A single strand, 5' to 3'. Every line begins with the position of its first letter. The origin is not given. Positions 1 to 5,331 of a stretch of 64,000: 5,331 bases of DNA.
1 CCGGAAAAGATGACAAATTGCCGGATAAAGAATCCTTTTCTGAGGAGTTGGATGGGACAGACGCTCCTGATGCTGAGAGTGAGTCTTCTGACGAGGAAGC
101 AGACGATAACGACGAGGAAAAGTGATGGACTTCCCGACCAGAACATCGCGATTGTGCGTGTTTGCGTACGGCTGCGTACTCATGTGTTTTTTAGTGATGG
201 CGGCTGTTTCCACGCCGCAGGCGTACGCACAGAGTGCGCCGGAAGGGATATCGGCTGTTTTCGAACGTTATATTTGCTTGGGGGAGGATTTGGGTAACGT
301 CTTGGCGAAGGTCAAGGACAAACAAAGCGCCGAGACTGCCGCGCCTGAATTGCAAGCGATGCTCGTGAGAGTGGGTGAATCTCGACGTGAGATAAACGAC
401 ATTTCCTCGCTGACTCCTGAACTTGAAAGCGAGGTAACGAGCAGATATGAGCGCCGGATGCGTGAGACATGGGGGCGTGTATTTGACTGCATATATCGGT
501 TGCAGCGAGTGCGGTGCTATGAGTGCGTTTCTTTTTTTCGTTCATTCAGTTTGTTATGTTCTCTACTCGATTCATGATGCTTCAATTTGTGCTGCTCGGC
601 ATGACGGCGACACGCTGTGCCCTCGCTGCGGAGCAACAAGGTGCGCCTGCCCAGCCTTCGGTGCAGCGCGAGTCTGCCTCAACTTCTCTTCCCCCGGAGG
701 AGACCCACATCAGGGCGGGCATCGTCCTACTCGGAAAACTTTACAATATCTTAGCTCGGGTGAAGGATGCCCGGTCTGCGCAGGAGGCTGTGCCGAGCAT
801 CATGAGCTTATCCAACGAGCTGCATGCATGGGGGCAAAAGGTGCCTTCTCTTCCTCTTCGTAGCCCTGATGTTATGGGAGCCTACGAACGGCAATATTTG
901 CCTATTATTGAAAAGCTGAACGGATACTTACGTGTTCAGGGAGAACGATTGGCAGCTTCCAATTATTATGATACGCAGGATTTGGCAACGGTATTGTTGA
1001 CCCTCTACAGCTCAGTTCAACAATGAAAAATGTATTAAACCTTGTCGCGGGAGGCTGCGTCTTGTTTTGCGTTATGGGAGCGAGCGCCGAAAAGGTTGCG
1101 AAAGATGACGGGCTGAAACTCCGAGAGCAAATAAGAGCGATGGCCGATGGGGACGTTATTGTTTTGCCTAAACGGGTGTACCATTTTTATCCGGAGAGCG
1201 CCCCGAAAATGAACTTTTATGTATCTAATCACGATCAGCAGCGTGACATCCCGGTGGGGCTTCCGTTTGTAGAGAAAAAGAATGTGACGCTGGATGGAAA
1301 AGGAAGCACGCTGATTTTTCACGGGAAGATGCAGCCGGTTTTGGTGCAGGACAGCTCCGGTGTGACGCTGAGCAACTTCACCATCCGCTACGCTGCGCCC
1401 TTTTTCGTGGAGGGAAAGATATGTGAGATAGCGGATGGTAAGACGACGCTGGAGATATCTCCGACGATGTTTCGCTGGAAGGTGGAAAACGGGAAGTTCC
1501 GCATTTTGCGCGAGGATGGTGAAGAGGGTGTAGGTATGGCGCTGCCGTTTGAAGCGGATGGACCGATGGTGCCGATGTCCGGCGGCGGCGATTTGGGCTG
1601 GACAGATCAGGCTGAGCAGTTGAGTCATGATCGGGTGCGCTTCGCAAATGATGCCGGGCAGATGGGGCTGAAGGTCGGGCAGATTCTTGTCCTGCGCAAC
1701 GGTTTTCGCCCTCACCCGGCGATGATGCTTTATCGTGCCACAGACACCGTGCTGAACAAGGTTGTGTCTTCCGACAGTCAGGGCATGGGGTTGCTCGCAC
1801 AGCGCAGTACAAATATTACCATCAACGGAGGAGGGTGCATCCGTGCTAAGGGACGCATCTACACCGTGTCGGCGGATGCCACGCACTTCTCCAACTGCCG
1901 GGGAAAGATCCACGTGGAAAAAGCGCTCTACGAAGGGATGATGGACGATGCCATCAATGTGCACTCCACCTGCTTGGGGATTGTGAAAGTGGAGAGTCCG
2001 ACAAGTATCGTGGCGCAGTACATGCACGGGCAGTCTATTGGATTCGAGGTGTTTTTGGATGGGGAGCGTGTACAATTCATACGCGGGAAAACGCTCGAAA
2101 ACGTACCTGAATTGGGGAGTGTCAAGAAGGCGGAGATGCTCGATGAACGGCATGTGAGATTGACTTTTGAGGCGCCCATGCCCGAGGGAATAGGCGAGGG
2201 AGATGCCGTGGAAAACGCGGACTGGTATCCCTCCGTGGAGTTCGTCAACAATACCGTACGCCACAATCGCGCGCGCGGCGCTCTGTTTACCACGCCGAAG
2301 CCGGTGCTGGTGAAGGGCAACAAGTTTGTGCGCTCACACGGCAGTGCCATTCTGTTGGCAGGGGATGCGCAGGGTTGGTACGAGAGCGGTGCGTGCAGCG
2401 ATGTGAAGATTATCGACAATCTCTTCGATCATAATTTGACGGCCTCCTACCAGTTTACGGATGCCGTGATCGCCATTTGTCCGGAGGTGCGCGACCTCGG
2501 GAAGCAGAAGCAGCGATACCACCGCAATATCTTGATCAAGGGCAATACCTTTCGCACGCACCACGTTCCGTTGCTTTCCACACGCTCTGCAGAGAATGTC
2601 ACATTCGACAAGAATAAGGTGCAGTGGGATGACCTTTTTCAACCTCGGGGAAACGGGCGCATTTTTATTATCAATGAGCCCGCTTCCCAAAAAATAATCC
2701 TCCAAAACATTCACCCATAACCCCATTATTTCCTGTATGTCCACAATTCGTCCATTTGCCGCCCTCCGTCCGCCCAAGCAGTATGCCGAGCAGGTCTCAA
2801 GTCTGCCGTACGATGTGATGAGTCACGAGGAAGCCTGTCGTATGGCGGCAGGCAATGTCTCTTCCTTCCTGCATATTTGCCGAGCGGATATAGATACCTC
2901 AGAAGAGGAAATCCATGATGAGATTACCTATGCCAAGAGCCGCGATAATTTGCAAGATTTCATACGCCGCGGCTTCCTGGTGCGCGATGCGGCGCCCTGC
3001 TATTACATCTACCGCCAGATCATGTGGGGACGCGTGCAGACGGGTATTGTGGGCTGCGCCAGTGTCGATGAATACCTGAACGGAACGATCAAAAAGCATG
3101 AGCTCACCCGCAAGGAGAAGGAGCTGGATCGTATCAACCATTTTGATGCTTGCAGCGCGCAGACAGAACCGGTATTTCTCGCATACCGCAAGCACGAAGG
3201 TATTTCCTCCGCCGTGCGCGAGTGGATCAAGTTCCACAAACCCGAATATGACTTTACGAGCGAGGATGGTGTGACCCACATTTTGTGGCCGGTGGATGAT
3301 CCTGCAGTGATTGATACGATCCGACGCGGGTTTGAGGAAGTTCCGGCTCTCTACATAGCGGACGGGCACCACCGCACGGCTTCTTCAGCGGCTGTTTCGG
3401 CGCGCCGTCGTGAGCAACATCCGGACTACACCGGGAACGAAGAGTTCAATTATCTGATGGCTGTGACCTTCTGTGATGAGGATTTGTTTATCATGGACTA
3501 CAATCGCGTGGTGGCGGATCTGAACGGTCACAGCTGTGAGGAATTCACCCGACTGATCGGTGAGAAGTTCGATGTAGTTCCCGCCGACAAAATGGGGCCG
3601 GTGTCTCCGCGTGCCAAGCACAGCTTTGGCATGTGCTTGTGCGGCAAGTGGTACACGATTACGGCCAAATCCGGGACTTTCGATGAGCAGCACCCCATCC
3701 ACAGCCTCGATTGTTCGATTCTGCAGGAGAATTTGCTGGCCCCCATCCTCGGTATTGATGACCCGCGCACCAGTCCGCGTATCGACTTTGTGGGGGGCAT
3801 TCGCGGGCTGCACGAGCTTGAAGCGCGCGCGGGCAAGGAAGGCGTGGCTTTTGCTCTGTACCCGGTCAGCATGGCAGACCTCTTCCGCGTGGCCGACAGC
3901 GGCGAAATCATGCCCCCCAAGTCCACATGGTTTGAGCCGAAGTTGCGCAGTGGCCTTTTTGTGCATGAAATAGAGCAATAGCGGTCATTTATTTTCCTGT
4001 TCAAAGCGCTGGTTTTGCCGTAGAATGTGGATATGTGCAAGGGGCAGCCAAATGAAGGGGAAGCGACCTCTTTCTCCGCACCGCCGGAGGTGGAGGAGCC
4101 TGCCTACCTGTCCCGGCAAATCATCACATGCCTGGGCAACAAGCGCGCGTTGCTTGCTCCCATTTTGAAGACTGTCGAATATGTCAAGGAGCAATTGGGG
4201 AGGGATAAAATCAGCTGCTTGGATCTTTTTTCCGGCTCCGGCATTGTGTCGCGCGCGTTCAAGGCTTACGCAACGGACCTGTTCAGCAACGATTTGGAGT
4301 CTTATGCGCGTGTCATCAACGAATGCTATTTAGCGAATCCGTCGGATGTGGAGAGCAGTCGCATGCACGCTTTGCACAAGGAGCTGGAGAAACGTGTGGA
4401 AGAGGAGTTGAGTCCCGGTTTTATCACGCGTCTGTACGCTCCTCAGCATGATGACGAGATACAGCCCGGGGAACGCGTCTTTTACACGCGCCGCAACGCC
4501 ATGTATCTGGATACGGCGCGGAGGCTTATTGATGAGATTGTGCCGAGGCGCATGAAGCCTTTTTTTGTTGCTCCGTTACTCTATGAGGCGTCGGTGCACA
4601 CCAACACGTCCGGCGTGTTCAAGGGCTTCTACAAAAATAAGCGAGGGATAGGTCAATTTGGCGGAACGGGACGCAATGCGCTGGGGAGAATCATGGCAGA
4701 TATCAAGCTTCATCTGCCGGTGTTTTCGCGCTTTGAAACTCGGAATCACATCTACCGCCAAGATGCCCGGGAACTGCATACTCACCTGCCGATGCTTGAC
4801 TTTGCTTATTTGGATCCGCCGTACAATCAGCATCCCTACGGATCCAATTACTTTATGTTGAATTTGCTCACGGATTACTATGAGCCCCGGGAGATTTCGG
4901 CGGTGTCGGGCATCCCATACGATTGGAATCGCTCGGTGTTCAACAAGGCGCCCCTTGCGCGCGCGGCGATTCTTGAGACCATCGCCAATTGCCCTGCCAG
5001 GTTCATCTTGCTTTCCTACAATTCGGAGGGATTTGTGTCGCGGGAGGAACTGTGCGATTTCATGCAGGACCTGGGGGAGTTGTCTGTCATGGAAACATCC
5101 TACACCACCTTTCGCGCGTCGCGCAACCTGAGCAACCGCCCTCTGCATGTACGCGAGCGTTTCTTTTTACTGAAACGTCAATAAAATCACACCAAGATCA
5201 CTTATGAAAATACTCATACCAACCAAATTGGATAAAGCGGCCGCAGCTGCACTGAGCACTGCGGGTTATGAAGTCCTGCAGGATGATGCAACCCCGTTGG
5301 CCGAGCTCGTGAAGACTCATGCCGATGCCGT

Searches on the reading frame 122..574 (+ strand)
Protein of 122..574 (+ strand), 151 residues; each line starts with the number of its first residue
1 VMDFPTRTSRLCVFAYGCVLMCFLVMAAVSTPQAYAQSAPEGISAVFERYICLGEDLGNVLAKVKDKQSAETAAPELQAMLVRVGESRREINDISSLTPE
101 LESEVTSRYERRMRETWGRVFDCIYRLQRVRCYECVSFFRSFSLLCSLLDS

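Call 31: search_protein_families(library=pfam, alignment_id=A1, max_evalue=0.00001)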
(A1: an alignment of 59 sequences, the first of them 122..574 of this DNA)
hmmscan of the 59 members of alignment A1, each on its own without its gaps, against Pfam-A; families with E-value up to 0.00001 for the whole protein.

A. member 1, window:122-574:+ (151 aa): 0 families

B. families by the number of members that match (of 59 scanned): 63 families (the first 25 are shown)
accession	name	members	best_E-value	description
PF10127.15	RlaP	2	1.9e-72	RNA repair pathway DNA polymerase beta family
PF00728.28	Glyco_hydro_20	2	5.7e-37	Glycosyl hydrolase family 20, catalytic domain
PF00005.33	ABC_tran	2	1.5e-32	ABC transporter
PF00664.28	ABC_membrane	2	2.3e-23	ABC transporter transmembrane region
PF02472.21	ExbD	2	1.5e-22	Biopolymer transport protein ExbD/TolR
PF02838.20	Glyco_hydro_20b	2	4.1e-14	Glycosyl hydrolase family 20, domain 2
PF02463.25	SMC_N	2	1.1e-07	RecF/RecN/SMC N terminal domain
PF00709.27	Adenylsucc_synt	1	6.5e-172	Adenylosuccinate synthetase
PF00562.33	RNA_pol_Rpb2_6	1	3.2e-127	RNA polymerase Rpb2, domain 6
PF06245.16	DUF1015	1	1.1e-110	Protein of unknown function (DUF1015)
PF04997.17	RNA_pol_Rpb1_1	1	3.4e-84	RNA polymerase Rpb1, domain 1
PF00009.33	GTP_EFTU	1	6.7e-65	Elongation factor Tu GTP binding domain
PF00687.26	Ribosomal_L1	1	8.8e-61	Ribosomal protein L1p/L10e family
PF00117.34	GATase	1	2.2e-55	Glutamine amidotransferase class-I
PF00988.28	CPSase_sm_chain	1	2.7e-55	Carbamoyl-phosphate synthase small chain, CPSase domain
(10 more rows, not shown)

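Call 63: search_protein_families(library=phrogs, alignment_id=A1, max_evalue=0.00001)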
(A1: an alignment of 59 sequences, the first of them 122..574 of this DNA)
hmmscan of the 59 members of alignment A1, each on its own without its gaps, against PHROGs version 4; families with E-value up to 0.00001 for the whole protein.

A. member 1, window:122-574:+ (151 aa): 0 families

B. families by the number of members that match (of 59 scanned): 33 families (the first 25 are shown)
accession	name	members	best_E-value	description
phrog_2392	-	2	1e-144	ABC transporter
phrog_293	-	2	2.7e-55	ABC transporter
phrog_388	-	2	4.1e-34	nucleotidyltransferase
phrog_21263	-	2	7.5e-11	-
phrog_23675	-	2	7.1e-10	-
phrog_24349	-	1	0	-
phrog_25354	-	1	0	-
phrog_18916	-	1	2.6e-206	-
phrog_18394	-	1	1.1e-136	-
phrog_1211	-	1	4.9e-121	2-aminooxy adenylosuccinate synthetase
phrog_20109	-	1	6.8e-81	-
phrog_14344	-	1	2.3e-56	nucleotidyltransferase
phrog_9787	-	1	1.2e-47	translation initiation factor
phrog_24931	-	1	2.5e-45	-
phrog_6880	-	1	9.3e-38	translation elongation factor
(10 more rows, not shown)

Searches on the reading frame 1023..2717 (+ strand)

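Call 33: search_protein_families(library=pfam, proteins=[window:1023-2717:+], max_evalue=0.01)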
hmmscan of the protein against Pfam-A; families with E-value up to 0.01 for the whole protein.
window:1023-2717:+ (565 aa): 4 families
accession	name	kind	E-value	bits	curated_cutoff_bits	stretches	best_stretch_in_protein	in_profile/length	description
PF23764.1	Beta-barrel_GLAA-B_II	-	3.9e-17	62.7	28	1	329-396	2-67/67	GLAA-B beta-barrel domain II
PF23763.2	Beta-barrel_GLAA-B_I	-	1.9e-09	38.1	28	1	130-222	2-95/95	GLAA-B beta-barrel domain I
PF13229.12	Beta_helix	-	2.5e-07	30.9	25.9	0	403-474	55-116/158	Right handed beta helix region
PF05048.19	NosD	-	0.0059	16.5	23.6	0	406-446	72-111/212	Periplasmic copper-binding protein (NosD)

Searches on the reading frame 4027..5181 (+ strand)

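Call 32: search_protein_families(library=pfam, proteins=[window:4027-5181:+], max_evalue=0.01)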
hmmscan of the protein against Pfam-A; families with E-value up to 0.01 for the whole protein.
window:4027-5181:+ (385 aa): 2 families
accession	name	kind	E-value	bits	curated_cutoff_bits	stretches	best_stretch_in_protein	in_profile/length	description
PF02086.21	MethyltransfD12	-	2e-16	60.9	22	1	37-287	3-206/253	D12 class N6 adenine-specific DNA methyltransferase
PF03602.21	Cons_hypoth95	-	0.0078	16.3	24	0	242-270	95-127/182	Conserved hypothetical protein 95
